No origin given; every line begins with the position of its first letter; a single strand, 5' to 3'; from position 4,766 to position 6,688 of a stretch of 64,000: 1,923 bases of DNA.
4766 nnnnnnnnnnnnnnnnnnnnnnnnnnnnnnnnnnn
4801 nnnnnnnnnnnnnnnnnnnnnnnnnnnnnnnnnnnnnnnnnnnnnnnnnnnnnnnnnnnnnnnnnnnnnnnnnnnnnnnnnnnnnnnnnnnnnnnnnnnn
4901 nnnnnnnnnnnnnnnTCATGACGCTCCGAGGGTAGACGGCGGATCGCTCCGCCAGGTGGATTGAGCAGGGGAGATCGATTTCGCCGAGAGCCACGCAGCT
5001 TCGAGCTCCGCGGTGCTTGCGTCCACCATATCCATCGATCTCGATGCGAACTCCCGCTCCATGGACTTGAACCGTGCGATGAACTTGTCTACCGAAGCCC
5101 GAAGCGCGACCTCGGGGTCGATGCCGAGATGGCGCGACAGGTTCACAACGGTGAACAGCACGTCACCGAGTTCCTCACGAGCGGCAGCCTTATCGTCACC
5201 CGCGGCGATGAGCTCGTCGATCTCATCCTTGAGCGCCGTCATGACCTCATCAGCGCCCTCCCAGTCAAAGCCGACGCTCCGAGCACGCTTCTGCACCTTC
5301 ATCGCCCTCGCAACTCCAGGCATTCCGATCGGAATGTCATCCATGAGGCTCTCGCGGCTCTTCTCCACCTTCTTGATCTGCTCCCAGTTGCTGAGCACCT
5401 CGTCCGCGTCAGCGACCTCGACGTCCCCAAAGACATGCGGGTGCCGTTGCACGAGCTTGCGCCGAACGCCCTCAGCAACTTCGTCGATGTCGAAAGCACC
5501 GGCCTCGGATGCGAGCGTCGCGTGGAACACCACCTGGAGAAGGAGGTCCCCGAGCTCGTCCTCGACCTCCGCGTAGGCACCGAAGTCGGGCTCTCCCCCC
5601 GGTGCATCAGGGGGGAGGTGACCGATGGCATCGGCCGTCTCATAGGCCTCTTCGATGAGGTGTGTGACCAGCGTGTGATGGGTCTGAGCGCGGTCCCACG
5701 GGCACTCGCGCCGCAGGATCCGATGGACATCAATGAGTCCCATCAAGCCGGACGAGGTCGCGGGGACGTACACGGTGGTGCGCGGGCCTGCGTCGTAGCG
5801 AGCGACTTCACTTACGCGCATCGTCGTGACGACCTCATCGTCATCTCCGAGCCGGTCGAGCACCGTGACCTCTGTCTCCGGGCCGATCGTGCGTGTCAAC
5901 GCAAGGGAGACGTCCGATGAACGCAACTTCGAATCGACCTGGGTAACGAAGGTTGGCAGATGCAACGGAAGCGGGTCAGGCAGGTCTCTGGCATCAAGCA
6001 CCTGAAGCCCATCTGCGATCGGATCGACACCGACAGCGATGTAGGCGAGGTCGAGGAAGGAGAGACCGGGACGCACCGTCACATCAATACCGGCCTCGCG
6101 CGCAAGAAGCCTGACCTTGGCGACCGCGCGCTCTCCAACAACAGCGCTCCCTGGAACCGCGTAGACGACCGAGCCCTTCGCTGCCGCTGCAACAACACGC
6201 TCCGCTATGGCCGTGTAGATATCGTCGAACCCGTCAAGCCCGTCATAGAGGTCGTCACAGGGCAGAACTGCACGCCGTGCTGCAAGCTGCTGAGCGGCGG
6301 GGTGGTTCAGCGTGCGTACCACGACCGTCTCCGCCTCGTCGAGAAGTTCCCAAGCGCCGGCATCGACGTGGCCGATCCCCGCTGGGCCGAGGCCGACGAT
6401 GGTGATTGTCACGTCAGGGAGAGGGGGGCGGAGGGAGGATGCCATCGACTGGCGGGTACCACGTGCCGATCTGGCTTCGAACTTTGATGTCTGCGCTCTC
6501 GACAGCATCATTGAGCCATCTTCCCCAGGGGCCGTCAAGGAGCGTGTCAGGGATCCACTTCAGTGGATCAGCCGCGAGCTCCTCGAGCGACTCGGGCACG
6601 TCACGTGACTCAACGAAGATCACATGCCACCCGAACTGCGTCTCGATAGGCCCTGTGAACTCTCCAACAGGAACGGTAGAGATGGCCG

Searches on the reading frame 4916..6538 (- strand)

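Call 75: search_protein_families(library=pfam, proteins=[window:4916-6538:-], max_evalue=0.00001)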
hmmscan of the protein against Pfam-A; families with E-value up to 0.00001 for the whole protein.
window:4916-6538:- (540 aa): 3 families
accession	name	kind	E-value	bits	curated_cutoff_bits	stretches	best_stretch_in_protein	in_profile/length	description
PF03819.22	MazG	-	9.6e-34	115.9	22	2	285-370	1-74/74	MazG nucleotide pyrophosphohydrolase domain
PF00590.25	TP_methylase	-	1.2e-14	55.2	27.8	1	44-245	1-211/212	Tetrapyrrole (Corrin/Porphyrin) Methylases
PF01503.22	PRA-PH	-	5.2e-07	30.4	21.3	0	410-477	5-77/86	Phosphoribosyl-ATP pyrophosphohydrolase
